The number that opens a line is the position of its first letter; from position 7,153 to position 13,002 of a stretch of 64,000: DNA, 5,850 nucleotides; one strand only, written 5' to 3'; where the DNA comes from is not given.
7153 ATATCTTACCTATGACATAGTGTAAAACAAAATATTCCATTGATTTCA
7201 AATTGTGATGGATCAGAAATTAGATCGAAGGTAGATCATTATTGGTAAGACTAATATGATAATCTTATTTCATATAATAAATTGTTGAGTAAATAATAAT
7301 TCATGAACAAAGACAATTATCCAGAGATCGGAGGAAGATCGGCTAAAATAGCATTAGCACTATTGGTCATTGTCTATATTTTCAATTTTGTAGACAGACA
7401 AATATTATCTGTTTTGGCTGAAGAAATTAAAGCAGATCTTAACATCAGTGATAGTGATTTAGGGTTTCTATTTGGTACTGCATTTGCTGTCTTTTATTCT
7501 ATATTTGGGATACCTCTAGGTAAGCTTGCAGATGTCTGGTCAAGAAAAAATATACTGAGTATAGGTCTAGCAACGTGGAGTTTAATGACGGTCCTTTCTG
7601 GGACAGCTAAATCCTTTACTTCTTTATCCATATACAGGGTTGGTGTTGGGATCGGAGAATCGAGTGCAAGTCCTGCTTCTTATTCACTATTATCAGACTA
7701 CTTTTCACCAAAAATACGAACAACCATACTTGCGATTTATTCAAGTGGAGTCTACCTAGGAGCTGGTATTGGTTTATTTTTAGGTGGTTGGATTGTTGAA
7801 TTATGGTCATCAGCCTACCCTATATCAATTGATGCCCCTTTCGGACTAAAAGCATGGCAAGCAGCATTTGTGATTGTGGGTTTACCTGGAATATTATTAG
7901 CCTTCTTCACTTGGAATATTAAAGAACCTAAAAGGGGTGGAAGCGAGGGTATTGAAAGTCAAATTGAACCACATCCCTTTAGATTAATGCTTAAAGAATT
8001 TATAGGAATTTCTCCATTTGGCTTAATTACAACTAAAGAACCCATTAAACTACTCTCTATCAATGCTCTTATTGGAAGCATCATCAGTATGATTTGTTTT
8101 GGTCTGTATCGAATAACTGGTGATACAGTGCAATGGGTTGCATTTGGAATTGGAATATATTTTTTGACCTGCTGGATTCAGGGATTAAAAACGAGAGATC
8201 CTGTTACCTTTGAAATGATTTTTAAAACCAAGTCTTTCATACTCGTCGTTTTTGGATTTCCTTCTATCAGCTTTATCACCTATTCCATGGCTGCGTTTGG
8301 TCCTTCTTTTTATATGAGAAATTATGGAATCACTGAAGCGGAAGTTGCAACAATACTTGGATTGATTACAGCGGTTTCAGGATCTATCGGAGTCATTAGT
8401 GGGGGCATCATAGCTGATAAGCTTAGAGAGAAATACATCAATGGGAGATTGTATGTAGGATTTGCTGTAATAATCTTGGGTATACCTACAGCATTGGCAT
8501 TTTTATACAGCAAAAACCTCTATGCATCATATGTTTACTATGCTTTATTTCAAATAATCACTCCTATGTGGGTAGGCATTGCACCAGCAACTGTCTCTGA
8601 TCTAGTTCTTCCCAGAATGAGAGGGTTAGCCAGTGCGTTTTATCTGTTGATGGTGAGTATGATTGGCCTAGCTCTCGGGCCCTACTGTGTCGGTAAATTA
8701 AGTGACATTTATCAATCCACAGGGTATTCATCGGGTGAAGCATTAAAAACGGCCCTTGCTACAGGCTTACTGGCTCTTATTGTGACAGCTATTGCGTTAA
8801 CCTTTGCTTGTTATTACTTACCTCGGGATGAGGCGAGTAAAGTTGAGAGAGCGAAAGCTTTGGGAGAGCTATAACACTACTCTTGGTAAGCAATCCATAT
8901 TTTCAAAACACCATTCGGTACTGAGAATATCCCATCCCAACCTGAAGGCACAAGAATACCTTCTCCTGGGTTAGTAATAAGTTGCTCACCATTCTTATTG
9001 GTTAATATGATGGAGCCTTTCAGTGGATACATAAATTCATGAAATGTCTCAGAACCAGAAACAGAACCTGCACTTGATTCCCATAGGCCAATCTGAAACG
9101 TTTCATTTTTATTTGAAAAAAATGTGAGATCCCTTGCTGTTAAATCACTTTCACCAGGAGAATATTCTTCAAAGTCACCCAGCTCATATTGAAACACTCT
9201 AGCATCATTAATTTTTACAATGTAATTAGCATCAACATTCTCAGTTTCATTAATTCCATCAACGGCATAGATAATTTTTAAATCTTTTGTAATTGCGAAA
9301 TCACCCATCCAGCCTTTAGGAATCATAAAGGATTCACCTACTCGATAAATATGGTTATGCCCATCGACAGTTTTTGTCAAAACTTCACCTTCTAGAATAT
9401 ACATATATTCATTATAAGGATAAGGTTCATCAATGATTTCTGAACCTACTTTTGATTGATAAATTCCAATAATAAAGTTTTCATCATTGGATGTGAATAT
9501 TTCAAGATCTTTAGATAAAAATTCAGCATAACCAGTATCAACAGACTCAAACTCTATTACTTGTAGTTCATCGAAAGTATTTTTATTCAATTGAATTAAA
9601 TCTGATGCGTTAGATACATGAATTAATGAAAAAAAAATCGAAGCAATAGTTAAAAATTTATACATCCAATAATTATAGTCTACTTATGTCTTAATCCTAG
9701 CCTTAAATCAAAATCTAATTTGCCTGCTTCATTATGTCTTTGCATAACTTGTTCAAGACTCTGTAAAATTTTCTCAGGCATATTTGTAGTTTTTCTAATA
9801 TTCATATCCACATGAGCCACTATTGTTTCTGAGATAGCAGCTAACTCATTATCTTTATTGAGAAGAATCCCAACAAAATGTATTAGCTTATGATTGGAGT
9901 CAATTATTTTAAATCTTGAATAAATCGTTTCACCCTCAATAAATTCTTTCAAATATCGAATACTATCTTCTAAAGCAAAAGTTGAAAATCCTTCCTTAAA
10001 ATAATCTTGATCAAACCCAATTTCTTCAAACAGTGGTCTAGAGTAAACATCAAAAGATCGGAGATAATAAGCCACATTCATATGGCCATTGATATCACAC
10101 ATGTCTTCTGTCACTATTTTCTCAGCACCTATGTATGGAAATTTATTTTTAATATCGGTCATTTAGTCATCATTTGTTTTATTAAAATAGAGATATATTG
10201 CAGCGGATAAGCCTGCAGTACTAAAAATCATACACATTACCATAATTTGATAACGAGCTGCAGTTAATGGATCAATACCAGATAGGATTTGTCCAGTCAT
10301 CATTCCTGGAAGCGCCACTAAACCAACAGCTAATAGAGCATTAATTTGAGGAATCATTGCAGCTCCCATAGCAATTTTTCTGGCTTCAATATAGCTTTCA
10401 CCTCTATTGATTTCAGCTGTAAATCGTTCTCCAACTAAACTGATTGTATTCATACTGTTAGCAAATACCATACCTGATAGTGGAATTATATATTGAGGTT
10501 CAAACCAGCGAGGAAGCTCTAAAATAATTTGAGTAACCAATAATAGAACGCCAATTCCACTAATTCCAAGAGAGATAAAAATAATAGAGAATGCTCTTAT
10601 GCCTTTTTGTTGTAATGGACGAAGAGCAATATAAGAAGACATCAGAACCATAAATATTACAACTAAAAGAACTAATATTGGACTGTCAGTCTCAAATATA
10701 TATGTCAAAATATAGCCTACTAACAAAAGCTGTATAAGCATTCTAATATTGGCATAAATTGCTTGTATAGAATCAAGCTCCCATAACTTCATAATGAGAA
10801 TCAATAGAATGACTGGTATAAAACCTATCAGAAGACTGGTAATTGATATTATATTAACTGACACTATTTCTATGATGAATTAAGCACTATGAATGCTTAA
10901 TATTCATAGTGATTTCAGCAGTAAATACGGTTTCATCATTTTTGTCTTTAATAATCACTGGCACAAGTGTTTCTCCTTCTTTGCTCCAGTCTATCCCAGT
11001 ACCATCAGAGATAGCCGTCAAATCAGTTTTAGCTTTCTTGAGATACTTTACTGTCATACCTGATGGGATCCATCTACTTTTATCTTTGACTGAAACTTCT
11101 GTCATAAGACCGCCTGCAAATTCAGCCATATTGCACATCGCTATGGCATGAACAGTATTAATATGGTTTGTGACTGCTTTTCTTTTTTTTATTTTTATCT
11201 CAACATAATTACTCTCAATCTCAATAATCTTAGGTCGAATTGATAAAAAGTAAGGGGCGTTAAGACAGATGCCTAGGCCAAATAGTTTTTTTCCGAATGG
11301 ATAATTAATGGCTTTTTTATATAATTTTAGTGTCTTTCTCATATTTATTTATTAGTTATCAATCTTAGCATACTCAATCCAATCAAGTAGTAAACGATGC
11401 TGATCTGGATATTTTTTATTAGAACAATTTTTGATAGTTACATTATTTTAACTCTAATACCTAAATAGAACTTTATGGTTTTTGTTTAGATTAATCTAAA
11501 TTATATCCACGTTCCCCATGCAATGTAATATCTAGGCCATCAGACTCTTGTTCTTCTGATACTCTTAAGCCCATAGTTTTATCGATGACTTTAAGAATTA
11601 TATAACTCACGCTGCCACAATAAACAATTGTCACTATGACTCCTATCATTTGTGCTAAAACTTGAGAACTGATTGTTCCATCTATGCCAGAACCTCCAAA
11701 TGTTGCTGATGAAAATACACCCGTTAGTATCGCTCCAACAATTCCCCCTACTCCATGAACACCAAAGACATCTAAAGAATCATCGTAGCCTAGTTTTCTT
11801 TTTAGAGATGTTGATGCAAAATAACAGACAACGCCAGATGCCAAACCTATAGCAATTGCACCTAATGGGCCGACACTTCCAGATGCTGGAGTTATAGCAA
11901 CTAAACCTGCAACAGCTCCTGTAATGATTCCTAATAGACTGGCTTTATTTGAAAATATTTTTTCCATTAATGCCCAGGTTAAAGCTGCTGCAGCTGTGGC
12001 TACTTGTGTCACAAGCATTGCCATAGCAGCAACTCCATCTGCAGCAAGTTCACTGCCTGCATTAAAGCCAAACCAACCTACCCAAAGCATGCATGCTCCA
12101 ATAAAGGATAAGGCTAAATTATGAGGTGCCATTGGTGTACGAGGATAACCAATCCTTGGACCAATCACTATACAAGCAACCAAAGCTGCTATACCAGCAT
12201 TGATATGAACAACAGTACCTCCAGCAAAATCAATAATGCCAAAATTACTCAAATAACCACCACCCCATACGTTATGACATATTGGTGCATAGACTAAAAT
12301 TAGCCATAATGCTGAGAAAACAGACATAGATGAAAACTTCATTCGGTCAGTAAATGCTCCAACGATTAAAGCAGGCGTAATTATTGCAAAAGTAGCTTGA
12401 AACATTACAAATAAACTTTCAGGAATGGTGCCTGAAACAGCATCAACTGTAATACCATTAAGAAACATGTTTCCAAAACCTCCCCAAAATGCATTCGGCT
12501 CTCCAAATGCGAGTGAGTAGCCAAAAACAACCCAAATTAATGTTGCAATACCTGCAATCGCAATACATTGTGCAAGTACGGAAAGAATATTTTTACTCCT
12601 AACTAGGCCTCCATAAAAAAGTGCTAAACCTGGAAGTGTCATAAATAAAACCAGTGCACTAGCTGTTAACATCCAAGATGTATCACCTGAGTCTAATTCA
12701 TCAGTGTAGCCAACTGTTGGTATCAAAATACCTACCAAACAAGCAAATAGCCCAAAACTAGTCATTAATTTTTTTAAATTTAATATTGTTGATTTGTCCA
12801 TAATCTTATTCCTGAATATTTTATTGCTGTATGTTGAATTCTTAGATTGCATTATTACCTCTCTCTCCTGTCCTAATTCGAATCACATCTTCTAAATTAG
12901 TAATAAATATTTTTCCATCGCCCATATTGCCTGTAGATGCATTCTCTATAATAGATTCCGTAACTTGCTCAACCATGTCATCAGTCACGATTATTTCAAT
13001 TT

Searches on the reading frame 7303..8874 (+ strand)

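Call 49: search_protein_families(library=pfam, proteins=[window:7303-8874:+])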
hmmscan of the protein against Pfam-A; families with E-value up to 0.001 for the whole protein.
window:7303-8874:+ (523 aa): 2 families
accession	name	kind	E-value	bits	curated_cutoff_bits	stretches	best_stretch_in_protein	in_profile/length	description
PF07690.21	MFS_1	-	1.5e-42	146.2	33.4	1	21-460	1-347/347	Major Facilitator Superfamily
PF03137.26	OATP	-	2.1e-05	23.5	25.8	1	302-379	285-362/545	Organic Anion Transporter Polypeptide (OATP) family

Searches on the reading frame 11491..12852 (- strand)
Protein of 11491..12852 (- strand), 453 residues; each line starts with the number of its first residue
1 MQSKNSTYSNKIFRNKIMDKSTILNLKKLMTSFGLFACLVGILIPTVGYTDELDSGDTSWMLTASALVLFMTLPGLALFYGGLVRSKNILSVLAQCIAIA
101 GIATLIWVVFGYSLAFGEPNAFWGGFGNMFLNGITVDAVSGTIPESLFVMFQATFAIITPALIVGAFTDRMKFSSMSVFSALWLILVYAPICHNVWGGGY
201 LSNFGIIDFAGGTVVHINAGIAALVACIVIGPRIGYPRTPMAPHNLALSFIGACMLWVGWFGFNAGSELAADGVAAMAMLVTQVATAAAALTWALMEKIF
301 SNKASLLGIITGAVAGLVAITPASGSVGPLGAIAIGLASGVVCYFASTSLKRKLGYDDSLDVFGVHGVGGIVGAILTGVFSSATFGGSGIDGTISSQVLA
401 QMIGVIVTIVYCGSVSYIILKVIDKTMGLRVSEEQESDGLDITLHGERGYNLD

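Call 49: search_protein_families(library=pfam, proteins=[window:11491-12852:-])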
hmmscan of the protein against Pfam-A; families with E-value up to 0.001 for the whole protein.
window:11491-12852:- (453 aa): 1 family
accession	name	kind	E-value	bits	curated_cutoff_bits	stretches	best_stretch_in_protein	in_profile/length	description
PF00909.26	Ammonium_transp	-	5.5e-117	391.3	23.2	1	60-450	2-399/399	Ammonium Transporter Family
